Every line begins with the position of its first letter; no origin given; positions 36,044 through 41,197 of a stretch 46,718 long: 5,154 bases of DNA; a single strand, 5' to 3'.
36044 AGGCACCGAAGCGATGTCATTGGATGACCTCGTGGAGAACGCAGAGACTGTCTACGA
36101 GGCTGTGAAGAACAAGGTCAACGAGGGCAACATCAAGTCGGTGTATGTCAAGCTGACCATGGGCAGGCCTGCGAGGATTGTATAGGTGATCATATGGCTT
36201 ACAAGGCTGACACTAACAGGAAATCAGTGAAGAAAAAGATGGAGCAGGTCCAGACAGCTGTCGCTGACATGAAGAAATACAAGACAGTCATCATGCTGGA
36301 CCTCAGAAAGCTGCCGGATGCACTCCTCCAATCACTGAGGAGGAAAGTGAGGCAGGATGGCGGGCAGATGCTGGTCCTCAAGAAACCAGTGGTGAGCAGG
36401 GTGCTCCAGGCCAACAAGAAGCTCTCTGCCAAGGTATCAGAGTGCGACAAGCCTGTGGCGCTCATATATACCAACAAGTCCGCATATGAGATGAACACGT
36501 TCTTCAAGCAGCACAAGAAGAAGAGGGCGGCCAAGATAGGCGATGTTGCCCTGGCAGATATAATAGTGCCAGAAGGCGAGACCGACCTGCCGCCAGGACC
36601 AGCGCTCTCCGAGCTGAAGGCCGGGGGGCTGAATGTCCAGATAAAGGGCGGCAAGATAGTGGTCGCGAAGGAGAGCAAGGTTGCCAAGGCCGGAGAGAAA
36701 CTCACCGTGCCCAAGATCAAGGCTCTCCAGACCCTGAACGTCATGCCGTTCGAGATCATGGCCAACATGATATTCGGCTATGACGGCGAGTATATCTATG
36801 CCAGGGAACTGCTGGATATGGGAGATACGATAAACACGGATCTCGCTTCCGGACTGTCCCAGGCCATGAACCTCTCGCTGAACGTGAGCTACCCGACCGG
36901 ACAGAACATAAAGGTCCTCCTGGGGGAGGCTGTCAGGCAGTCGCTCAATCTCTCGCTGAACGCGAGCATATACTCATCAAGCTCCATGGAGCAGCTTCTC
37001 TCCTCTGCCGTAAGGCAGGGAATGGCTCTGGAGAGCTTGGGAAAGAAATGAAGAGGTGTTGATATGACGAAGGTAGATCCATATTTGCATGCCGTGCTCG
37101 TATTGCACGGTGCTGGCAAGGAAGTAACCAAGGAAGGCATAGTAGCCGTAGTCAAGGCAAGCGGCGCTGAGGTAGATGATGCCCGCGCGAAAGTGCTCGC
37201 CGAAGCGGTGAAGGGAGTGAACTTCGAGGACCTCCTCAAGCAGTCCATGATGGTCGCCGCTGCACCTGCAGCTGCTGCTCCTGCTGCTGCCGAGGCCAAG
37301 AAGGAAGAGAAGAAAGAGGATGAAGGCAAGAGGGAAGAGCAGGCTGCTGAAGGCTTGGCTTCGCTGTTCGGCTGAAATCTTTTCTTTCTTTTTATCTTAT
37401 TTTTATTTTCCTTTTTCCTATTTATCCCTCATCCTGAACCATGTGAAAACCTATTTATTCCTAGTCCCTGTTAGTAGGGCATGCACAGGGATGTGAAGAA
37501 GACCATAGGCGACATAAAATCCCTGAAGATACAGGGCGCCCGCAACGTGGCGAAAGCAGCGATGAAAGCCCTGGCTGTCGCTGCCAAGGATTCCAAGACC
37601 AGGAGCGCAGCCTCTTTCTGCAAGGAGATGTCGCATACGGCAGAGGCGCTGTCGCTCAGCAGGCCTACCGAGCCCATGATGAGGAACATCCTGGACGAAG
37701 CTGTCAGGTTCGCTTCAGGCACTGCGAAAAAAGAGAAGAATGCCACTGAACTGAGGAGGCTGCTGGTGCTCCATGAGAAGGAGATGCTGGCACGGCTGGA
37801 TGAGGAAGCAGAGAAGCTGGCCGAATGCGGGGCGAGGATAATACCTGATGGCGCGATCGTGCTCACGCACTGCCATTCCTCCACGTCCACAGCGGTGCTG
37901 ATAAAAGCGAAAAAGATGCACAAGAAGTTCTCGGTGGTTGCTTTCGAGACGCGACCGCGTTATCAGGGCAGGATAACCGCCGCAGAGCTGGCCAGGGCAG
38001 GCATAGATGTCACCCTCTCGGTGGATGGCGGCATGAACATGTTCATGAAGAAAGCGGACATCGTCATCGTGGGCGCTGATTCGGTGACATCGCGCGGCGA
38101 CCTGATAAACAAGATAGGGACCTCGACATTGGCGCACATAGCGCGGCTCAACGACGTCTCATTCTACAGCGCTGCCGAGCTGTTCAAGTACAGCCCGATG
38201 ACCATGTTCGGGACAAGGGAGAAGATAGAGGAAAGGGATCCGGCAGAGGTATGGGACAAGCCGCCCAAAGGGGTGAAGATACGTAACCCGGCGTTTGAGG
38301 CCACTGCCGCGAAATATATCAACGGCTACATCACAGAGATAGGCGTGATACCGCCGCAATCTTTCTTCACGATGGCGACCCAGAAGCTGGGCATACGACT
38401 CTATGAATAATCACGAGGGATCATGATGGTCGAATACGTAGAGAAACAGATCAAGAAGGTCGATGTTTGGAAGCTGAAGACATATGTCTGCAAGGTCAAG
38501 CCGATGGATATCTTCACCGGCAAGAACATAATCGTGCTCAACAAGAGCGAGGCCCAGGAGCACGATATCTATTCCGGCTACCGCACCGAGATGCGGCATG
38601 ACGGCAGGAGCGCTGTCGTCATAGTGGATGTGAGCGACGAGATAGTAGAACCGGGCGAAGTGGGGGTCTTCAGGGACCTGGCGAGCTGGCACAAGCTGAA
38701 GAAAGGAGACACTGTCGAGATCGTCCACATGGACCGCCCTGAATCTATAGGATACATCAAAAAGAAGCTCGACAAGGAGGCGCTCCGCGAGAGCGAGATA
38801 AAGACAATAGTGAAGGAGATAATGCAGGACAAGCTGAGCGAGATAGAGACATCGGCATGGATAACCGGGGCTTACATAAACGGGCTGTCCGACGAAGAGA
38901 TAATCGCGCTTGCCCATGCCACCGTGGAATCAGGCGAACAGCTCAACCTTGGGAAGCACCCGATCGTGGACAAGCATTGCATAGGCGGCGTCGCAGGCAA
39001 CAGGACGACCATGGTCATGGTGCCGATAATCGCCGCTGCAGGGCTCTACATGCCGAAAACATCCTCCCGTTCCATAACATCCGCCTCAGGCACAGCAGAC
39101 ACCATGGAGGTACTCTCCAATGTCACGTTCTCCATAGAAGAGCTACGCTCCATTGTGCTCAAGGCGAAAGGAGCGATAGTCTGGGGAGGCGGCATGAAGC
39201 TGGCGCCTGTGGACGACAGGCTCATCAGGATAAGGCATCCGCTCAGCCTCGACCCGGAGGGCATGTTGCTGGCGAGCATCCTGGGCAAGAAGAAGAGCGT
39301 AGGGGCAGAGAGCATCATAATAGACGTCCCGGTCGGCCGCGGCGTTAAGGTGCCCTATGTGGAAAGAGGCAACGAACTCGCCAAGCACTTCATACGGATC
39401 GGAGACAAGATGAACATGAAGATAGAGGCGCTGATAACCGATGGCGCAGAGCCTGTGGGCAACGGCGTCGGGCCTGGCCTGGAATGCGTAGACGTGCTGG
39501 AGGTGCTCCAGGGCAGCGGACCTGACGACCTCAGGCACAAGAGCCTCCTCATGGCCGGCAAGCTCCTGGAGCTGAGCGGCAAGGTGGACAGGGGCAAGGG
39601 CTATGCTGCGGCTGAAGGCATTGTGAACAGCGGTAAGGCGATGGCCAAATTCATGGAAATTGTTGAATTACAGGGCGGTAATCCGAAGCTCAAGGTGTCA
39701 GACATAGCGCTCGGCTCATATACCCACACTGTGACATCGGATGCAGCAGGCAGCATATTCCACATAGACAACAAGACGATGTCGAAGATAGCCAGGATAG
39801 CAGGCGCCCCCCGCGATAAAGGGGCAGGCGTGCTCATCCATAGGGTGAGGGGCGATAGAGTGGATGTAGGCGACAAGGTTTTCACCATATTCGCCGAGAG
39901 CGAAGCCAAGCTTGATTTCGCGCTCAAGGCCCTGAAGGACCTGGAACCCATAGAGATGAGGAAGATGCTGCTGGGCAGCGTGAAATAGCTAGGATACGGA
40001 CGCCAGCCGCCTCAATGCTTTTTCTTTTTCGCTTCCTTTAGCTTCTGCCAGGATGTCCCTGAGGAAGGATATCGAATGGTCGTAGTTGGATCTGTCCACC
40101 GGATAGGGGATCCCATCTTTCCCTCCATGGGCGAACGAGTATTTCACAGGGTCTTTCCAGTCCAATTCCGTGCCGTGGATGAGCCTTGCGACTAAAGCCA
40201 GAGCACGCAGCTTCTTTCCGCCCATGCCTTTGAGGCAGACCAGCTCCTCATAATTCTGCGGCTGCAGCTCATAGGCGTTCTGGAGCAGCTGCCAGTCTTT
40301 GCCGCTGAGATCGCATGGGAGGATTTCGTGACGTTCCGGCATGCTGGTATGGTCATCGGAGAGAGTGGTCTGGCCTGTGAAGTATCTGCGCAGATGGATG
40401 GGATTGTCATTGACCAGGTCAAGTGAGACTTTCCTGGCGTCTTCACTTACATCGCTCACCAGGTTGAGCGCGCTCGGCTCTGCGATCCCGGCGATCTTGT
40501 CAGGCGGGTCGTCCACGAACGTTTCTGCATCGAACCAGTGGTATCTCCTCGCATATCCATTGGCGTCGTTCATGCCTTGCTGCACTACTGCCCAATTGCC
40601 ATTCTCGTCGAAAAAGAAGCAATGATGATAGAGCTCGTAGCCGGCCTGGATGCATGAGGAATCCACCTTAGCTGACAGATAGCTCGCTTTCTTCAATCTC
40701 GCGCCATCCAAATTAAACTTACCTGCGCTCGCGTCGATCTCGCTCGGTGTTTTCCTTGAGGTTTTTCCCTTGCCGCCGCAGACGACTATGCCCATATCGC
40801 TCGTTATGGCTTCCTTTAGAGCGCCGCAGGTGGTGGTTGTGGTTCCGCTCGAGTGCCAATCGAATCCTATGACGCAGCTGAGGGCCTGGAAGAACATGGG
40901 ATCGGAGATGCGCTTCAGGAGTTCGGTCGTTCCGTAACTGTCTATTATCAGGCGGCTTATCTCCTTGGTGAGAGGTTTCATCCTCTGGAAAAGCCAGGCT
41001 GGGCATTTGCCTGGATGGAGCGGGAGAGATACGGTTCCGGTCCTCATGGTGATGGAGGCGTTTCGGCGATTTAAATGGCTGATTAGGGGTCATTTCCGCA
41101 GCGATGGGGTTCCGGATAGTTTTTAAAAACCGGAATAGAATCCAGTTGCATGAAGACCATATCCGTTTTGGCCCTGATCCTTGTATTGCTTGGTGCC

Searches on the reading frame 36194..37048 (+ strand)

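Call 48: search_protein_families(library=pfam, proteins=[window:36194-37048:+], max_evalue=0.0001)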
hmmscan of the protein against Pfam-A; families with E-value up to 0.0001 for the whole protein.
window:36194-37048:+ (285 aa): 2 families
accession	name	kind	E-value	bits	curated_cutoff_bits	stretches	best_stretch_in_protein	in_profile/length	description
PF17777.6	RL10P_insert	-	9e-16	58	29.1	1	113-183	1-71/71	Insertion domain in 60S ribosomal protein L10P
PF00466.25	Ribosomal_L10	-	1.5e-10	41.5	22.8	1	13-107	4-98/100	Ribosomal protein L10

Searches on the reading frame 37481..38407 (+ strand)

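Call 48: search_protein_families(library=pfam, proteins=[window:37481-38407:+], max_evalue=0.0001)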
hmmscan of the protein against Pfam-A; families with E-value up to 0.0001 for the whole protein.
window:37481-38407:+ (309 aa): 1 family
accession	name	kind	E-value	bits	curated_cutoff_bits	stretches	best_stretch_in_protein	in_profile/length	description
PF01008.23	IF-2B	-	4.8e-70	236.4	22.4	1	16-292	1-280/280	Initiation factor 2 subunit family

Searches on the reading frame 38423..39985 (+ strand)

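Call 48: search_protein_families(library=pfam, proteins=[window:38423-39985:+], max_evalue=0.0001)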
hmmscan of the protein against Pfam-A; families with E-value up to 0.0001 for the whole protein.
window:38423-39985:+ (521 aa): 3 families
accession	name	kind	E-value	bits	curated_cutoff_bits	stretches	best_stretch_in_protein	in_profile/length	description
PF02885.22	Glycos_trans_3N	-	1.5e-14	53.9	26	1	111-171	3-63/63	Glycosyl transferase family, helical bundle domain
PF00591.27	Glycos_transf_3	-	2.7e-11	44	27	1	179-263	2-88/253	Glycosyl transferase family, a/b domain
PF07831.19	PYNP_C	-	9.3e-10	38.5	27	1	448-506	5-70/75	Pyrimidine nucleoside phosphorylase C-terminal domain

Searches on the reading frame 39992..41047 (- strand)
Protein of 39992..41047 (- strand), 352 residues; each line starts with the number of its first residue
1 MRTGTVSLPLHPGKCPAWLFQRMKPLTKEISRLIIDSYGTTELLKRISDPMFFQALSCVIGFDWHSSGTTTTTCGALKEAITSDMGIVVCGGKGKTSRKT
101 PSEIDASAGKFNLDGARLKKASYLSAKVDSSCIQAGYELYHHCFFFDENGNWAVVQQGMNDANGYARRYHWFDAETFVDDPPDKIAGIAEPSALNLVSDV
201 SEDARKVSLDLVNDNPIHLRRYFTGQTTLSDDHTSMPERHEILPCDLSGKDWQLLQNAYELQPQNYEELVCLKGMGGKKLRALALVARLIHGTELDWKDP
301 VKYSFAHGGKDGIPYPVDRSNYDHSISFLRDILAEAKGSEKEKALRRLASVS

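Call 48: search_protein_families(library=pfam, proteins=[window:39992-41047:-], max_evalue=0.0001)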
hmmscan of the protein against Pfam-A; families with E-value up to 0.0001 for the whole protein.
window:39992-41047:- (352 aa): 1 family
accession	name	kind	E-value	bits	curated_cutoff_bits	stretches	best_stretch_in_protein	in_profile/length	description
PF05559.16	DUF763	-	6.6e-126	420.3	35.5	1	4-317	1-319/319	Protein of unknown function (DUF763)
